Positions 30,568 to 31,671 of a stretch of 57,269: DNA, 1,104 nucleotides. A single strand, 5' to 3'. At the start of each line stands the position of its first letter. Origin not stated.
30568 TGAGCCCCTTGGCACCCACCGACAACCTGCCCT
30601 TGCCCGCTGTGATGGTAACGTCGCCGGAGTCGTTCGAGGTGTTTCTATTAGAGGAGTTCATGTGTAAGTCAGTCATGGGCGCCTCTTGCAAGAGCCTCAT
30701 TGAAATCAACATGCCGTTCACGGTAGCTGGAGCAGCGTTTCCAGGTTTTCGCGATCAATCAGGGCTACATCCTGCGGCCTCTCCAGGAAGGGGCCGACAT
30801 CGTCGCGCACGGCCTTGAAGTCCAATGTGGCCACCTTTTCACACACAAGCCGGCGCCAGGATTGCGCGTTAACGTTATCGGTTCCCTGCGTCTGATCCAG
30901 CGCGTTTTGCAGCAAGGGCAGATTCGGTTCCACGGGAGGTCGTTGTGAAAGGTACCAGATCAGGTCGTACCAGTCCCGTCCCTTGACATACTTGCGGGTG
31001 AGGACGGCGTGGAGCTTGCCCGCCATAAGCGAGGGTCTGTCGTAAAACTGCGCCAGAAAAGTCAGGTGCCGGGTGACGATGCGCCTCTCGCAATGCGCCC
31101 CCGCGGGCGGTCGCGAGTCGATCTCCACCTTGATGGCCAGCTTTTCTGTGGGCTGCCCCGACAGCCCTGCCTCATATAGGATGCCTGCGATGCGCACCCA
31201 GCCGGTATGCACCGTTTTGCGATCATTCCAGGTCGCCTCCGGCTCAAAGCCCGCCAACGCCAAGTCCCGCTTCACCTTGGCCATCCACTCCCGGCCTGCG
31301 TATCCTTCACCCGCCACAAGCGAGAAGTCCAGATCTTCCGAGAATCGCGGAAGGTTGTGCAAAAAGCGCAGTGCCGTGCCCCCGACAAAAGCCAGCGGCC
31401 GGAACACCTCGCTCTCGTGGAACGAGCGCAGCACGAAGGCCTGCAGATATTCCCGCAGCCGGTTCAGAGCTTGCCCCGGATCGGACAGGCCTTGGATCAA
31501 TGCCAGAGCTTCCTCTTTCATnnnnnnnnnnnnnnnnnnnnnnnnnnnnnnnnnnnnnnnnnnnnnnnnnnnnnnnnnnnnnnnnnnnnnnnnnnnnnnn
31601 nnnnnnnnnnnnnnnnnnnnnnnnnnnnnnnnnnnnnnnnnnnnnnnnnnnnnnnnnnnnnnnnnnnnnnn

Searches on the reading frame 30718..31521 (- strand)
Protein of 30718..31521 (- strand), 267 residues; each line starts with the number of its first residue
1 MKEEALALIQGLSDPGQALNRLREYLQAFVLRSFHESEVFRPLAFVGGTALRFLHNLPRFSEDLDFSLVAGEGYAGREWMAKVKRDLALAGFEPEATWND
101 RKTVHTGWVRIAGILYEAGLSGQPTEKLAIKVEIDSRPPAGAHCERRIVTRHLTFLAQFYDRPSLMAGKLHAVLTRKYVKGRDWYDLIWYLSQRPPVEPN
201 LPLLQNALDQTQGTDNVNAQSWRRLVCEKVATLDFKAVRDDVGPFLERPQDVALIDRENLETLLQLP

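Call 9: search_protein_families(library=pfam, proteins=[window:30718-31521:-])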
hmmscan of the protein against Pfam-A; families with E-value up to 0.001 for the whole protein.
window:30718-31521:- (267 aa): 1 family
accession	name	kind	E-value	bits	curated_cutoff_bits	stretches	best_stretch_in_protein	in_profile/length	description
PF08843.17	AbiEii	-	6.2e-27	95.5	22.5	1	31-248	3-229/238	Nucleotidyl transferase AbiEii toxin, Type IV TA system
